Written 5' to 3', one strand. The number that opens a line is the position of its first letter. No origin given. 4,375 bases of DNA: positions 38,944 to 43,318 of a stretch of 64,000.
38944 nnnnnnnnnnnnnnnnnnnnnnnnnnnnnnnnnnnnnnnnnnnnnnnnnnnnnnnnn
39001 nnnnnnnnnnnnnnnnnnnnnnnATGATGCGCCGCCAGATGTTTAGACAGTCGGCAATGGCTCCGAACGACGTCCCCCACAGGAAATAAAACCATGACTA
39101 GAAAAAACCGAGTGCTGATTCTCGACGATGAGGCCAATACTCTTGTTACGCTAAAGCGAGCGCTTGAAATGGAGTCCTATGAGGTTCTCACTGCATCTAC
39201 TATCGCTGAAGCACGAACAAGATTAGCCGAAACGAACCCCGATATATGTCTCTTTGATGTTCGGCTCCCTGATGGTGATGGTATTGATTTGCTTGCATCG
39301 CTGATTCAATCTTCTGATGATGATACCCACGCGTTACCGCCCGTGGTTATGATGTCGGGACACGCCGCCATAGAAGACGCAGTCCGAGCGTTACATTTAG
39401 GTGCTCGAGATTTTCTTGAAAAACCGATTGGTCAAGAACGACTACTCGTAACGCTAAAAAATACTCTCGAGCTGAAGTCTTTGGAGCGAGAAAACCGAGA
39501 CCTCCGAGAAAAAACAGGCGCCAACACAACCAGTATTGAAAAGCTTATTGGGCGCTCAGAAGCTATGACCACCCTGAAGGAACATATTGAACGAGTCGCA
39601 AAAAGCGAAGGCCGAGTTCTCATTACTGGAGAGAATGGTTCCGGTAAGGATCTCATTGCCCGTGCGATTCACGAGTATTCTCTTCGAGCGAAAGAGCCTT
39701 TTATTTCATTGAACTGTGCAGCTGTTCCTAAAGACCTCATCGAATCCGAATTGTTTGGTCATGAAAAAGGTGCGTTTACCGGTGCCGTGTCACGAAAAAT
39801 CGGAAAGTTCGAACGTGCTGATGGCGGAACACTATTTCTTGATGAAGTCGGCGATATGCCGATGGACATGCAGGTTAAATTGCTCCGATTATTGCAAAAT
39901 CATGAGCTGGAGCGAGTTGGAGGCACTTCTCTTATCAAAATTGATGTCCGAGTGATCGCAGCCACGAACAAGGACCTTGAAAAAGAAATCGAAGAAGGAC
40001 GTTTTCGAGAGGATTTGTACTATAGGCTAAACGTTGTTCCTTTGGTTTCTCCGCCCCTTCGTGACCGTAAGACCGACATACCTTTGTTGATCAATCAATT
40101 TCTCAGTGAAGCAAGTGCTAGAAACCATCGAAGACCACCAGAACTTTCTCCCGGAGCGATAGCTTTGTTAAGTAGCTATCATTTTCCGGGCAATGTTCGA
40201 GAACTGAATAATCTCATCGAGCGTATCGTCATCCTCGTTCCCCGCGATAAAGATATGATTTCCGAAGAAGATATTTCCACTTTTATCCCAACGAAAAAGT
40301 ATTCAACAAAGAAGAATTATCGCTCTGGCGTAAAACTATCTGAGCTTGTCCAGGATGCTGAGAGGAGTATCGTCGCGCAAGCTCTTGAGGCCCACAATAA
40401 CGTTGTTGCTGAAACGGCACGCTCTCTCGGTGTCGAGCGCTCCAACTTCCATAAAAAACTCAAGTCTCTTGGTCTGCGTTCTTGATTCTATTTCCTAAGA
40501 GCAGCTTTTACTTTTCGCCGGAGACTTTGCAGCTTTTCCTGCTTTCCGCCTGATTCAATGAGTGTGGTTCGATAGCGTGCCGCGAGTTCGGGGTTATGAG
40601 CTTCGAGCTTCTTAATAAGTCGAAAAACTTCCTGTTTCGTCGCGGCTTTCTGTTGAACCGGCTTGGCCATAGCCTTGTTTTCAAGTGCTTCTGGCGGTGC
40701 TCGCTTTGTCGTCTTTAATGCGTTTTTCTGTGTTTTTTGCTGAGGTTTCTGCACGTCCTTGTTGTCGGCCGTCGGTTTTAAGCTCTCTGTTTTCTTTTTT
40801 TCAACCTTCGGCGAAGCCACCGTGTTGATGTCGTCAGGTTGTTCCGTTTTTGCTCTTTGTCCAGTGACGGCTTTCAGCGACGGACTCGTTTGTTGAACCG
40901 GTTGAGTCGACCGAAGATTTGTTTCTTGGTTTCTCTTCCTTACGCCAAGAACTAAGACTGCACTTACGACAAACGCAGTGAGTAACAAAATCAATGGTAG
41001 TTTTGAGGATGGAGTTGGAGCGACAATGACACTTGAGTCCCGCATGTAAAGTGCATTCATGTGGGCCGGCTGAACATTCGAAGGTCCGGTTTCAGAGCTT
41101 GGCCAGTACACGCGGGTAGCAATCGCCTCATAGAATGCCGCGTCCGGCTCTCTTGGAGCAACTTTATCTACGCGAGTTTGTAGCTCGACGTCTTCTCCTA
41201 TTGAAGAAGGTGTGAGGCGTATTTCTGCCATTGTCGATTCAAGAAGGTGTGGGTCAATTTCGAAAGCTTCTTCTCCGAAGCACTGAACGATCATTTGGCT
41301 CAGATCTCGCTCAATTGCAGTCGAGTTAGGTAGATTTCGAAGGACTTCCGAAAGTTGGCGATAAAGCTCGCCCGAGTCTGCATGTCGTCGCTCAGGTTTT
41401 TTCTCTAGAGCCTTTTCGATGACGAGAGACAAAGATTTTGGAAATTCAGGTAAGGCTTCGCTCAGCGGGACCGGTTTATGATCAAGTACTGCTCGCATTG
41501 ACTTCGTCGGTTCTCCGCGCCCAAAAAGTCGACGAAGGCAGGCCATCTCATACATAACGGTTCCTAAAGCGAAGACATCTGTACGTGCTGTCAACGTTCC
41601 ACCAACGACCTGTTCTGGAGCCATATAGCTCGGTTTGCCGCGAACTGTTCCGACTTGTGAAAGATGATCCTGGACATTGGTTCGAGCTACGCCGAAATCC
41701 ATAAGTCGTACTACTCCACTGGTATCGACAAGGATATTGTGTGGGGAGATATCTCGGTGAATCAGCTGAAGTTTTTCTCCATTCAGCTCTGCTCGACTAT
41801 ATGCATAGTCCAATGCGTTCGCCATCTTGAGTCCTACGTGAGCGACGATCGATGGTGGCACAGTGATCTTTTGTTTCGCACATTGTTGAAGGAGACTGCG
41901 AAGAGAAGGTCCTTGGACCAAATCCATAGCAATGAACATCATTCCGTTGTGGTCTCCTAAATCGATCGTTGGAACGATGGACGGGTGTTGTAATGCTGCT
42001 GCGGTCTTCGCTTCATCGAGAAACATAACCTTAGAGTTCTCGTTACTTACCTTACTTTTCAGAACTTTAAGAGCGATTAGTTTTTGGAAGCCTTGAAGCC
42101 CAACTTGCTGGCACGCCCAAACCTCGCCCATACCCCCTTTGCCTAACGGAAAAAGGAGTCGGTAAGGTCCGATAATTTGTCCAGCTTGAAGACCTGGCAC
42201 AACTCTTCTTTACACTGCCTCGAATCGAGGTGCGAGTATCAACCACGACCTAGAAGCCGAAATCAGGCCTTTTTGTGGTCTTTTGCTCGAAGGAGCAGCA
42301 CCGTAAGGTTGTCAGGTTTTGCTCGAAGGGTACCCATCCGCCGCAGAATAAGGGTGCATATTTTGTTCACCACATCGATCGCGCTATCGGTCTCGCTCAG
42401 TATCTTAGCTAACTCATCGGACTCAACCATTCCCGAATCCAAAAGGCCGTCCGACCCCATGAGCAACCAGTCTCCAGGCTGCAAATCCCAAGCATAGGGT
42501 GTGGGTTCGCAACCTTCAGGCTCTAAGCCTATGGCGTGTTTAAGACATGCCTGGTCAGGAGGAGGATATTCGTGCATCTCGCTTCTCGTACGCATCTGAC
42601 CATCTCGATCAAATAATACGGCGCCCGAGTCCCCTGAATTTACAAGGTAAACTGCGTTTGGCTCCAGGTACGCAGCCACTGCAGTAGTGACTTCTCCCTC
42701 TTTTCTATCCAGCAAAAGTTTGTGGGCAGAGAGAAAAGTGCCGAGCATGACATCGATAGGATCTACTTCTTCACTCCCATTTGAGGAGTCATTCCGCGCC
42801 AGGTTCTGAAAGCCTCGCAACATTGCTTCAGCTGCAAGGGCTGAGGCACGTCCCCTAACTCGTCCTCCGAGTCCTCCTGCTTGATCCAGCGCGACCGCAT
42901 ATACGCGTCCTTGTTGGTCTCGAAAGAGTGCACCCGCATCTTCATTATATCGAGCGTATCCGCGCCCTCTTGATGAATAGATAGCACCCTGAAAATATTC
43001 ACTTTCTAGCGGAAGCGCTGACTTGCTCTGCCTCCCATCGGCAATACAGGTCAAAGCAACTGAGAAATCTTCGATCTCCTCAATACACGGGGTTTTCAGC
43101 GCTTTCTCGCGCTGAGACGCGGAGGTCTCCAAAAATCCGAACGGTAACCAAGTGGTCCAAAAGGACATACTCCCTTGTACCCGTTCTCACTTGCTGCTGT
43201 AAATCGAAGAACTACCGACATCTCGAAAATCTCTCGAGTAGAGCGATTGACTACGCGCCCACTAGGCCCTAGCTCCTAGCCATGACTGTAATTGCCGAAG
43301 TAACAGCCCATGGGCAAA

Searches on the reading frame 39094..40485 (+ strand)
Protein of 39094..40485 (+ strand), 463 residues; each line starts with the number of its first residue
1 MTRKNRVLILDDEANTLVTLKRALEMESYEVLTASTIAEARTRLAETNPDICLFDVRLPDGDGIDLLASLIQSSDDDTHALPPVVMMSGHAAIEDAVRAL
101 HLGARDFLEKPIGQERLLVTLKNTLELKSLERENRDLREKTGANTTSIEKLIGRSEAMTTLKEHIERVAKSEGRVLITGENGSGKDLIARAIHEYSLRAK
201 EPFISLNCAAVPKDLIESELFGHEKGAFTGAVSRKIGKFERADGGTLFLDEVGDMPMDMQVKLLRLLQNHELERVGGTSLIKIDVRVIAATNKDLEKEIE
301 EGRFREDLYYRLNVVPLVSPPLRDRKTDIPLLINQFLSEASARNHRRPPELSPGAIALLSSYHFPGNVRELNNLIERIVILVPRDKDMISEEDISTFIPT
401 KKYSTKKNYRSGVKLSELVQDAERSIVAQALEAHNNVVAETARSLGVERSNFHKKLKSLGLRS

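Call 11: search_protein_families(library=pfam, proteins=[window:39094-40485:+], max_evalue=0.00001)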
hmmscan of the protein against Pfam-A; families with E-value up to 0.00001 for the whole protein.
window:39094-40485:+ (463 aa): 7 families
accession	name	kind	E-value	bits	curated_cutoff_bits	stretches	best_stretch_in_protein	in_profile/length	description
PF00158.32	Sigma54_activat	-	1.3e-74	249.9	20.2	1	151-317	1-167/168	Sigma-54 interaction domain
PF14532.12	Sigma54_activ_2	-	5.7e-25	88.6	25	1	152-322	1-138/138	Sigma-54 interaction domain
PF00072.30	Response_reg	-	3.8e-24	85.4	30.2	1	7-121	1-110/111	Response regulator receiver domain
PF25601.1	AAA_lid_14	-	7.6e-23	80.6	27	1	323-406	1-82/87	AAA+ ATPase lid domain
PF02954.25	HTH_8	-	1.1e-07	31.9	22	1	421-457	4-40/42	Bacterial regulatory protein, Fis family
PF07728.20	AAA_5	-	9.8e-07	29.3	22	1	175-293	2-123/139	AAA domain (dynein-related subfamily)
PF13191.12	AAA_16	-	1.2e-06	29.6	32.6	1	150-211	1-63/167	AAA ATPase domain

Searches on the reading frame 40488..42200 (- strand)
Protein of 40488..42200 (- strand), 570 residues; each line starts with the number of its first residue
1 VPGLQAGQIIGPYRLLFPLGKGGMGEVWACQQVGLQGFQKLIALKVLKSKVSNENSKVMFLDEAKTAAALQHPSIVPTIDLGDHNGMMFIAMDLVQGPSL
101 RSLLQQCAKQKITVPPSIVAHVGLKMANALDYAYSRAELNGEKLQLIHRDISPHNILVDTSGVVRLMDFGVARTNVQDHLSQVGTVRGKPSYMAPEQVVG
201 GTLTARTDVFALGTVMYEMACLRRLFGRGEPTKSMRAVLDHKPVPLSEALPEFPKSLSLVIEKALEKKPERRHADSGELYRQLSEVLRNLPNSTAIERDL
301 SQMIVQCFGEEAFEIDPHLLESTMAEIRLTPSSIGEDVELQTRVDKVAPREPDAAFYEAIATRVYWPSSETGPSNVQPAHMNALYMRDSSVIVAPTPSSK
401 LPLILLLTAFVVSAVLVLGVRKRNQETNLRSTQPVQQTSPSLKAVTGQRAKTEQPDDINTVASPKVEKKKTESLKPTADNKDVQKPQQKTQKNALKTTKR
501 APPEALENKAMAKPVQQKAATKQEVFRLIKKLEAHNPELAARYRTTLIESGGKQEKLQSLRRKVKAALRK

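Call 11: search_protein_families(library=pfam, proteins=[window:40488-42200:-], max_evalue=0.00001)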
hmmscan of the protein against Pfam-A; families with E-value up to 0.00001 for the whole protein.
window:40488-42200:- (570 aa): 2 families
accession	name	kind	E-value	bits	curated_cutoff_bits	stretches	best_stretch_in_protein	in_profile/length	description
PF00069.31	Pkinase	-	6.9e-37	127.7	31.7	1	18-273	6-252/263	Protein kinase domain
PF07714.23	PK_Tyr_Ser-Thr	-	1.5e-30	106.8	23.1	1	18-273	6-249/258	Protein tyrosine and serine/threonine kinase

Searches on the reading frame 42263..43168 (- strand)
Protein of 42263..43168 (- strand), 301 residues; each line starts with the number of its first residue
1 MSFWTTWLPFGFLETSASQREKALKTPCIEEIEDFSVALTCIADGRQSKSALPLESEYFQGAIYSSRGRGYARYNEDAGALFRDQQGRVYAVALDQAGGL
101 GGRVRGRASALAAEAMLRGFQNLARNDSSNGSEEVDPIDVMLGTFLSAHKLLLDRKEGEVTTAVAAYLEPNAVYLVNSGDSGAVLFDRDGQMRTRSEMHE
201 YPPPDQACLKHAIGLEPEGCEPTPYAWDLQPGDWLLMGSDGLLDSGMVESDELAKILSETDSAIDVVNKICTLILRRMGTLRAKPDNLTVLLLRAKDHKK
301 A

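Call 11: search_protein_families(library=pfam, proteins=[window:42263-43168:-], max_evalue=0.00001)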
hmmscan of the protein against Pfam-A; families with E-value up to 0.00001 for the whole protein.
window:42263-43168:- (301 aa): 1 family
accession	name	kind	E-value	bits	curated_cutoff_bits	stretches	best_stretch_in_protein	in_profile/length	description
PF07228.17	SpoIIE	-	2.5e-08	34.5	25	1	105-295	15-191/192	Stage II sporulation protein E (SpoIIE)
